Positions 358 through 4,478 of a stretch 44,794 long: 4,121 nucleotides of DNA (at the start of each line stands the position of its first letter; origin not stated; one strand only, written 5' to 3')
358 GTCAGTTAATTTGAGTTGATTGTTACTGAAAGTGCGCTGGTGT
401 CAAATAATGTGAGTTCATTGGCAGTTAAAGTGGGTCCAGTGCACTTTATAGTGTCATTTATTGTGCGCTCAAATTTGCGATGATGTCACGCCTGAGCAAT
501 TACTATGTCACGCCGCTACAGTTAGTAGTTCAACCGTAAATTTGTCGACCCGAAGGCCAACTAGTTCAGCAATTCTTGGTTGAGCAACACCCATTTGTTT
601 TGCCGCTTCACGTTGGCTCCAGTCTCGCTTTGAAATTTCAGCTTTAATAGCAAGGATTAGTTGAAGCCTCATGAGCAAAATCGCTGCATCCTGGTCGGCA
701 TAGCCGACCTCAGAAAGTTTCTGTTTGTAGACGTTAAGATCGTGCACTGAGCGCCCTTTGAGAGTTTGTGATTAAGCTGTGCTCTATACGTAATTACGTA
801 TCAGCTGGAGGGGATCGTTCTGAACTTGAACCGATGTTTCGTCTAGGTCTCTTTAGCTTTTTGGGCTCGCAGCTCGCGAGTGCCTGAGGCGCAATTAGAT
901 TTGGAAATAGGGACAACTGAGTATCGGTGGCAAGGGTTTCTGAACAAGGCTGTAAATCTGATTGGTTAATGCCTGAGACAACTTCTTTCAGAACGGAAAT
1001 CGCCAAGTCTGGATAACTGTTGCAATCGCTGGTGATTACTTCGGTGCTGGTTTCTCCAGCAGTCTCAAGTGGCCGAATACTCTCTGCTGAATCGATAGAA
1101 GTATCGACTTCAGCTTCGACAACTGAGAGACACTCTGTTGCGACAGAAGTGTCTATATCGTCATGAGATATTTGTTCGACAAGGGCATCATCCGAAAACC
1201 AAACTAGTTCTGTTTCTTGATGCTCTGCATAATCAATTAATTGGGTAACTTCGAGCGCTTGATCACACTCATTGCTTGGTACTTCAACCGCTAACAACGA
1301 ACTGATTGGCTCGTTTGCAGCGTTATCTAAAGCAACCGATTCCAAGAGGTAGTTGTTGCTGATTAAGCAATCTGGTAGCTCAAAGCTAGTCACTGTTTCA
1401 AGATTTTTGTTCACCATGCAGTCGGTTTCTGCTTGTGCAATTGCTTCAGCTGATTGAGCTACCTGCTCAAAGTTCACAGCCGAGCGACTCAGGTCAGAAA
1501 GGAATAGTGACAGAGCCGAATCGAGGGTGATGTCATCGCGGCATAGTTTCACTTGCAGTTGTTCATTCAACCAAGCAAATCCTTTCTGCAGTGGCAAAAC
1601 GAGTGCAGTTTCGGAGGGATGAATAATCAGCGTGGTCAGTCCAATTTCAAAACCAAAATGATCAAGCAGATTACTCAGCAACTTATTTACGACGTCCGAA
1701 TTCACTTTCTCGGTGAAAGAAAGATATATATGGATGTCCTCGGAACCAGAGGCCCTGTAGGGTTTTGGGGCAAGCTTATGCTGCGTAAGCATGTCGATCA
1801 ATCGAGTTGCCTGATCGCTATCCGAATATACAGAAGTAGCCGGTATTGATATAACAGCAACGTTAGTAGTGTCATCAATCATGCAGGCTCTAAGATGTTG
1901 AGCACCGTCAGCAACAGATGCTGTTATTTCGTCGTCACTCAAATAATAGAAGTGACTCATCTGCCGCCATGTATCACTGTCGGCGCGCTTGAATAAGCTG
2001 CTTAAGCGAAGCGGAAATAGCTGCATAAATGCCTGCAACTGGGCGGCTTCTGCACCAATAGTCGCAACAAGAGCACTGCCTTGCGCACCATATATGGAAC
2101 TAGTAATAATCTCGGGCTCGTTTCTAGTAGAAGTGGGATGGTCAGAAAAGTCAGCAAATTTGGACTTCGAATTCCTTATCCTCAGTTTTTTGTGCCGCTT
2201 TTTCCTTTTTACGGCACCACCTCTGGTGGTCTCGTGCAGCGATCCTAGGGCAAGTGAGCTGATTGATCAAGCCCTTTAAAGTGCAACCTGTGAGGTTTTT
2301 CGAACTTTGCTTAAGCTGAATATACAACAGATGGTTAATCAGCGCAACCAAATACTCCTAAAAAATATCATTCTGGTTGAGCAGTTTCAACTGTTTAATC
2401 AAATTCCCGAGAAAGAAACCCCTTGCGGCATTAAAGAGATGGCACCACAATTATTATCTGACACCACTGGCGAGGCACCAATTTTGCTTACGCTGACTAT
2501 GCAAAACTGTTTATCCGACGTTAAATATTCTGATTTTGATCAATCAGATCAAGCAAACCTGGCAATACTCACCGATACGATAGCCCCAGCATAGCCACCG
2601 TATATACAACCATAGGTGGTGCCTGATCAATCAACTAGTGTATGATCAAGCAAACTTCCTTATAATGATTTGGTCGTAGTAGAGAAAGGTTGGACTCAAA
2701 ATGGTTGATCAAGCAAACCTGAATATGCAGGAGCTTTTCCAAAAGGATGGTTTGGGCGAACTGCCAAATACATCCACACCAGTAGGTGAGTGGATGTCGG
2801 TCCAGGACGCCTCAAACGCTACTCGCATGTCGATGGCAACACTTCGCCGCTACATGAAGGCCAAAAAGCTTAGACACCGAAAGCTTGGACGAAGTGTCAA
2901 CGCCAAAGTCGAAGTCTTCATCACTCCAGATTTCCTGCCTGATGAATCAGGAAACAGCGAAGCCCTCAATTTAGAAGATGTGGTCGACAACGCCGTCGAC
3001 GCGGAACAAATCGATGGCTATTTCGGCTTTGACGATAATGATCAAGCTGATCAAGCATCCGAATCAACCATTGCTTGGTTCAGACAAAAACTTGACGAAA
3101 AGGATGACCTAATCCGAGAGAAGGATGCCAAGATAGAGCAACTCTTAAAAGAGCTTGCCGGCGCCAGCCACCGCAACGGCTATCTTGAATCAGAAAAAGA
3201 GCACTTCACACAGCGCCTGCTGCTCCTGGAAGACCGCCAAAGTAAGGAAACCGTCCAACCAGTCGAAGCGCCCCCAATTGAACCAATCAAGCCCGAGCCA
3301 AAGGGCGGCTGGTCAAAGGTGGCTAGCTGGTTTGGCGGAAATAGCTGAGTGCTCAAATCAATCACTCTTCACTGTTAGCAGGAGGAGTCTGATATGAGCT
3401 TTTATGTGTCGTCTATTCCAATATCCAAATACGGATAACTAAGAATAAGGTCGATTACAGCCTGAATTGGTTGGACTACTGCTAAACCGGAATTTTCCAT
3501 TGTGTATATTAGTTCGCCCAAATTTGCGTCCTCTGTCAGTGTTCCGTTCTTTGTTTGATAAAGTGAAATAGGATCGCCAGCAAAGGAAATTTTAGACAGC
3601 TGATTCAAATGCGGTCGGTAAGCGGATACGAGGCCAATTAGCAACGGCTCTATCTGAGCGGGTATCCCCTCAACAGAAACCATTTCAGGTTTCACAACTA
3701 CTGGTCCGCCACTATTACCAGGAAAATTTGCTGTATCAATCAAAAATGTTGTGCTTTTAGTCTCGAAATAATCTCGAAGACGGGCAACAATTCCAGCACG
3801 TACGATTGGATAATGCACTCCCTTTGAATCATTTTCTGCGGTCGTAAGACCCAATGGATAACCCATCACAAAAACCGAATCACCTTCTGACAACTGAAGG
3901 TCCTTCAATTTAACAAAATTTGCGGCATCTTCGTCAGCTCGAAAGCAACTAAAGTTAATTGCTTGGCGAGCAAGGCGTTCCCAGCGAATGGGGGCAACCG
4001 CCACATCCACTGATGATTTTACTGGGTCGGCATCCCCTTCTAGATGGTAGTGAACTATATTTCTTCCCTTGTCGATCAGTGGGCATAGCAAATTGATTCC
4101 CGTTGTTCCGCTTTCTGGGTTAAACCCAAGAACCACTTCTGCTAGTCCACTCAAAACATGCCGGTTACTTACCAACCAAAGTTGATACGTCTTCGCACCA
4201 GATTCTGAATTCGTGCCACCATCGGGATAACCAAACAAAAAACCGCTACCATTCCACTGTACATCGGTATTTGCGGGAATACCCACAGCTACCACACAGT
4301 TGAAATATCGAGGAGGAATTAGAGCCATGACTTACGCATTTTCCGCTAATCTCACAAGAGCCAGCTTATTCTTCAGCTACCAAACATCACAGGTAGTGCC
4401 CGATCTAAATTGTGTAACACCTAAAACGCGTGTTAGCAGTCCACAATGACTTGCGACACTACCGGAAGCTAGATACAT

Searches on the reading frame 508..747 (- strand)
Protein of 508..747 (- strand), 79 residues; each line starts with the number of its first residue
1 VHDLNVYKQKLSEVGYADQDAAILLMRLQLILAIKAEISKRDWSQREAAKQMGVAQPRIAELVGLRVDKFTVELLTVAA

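Call 78: search_protein_families(library=pfam, proteins=[window:508-747:-], max_evalue=0.01)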
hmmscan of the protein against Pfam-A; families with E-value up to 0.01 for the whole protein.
window:508-747:- (79 aa): 2 families
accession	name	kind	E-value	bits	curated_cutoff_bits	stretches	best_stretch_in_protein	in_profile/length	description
PF13744.12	HTH_37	-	3e-13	49.8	27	1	18-75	7-64/80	Helix-turn-helix domain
PF01381.28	HTH_3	-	0.0049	17.3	23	1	40-62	7-29/55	Helix-turn-helix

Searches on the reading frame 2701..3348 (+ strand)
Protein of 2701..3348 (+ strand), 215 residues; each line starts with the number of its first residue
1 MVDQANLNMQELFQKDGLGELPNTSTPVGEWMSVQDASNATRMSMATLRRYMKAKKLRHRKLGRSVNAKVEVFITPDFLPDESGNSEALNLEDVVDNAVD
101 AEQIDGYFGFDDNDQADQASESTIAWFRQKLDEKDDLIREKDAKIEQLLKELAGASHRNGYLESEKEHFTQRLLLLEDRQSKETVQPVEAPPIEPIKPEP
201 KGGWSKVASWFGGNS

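Call 4: search_protein_families(library=pfam, proteins=[window:2701-3348:+], max_evalue=0.1)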
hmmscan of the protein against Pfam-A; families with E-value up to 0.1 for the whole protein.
window:2701-3348:+ (215 aa): 4 families
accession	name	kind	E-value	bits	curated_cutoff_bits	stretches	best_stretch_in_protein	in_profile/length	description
PF12728.13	HTH_17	-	4.4e-05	24.1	27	1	31-65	1-35/51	Helix-turn-helix domain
PF14661.11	HAUS6_N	-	0.032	14.3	26.4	1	120-172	159-211/233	HAUS augmin-like complex subunit 6 N-terminus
PF19220.6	Rod_CreS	-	0.032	13.7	100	1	118-174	216-272/359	Crescentin, rod domain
PF12329.13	TMF_DNA_bd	-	0.035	14.5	35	1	135-156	4-25/74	TATA element modulatory factor 1 DNA binding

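Call 5: search_protein_families(library=ncbifam, proteins=[window:2701-3348:+], max_evalue=0.1)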
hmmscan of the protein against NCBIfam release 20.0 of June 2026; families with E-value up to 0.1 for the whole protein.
window:2701-3348:+ (215 aa): 1 family
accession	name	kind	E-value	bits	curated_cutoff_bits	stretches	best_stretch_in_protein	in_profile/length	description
TIGR01764.1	excise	domain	0.056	13.8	28.8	0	31-66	1-36/49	excisionase family DNA-binding protein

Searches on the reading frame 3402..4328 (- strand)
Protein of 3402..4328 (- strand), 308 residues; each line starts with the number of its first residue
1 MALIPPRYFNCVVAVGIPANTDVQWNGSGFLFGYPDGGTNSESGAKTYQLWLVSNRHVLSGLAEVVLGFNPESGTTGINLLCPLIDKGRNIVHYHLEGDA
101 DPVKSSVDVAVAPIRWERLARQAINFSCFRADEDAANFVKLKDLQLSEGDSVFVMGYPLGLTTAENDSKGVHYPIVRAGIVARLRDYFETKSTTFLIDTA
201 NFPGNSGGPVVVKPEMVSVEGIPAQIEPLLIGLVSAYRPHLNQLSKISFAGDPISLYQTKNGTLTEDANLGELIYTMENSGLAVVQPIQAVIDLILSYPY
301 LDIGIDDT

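Call 24: search_protein_families(library=pfam, proteins=[window:3402-4328:-], max_evalue=0.001)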
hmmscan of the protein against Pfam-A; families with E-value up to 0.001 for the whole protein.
window:3402-4328:- (308 aa): 2 families
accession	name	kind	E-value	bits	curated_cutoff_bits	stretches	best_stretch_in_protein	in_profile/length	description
PF13365.12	Trypsin_2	-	6.9e-10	40.3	27.6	1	44-211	10-135/144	Trypsin-like peptidase domain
PF00089.32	Trypsin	-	5.3e-05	23.6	20.6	1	136-218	104-190/220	Trypsin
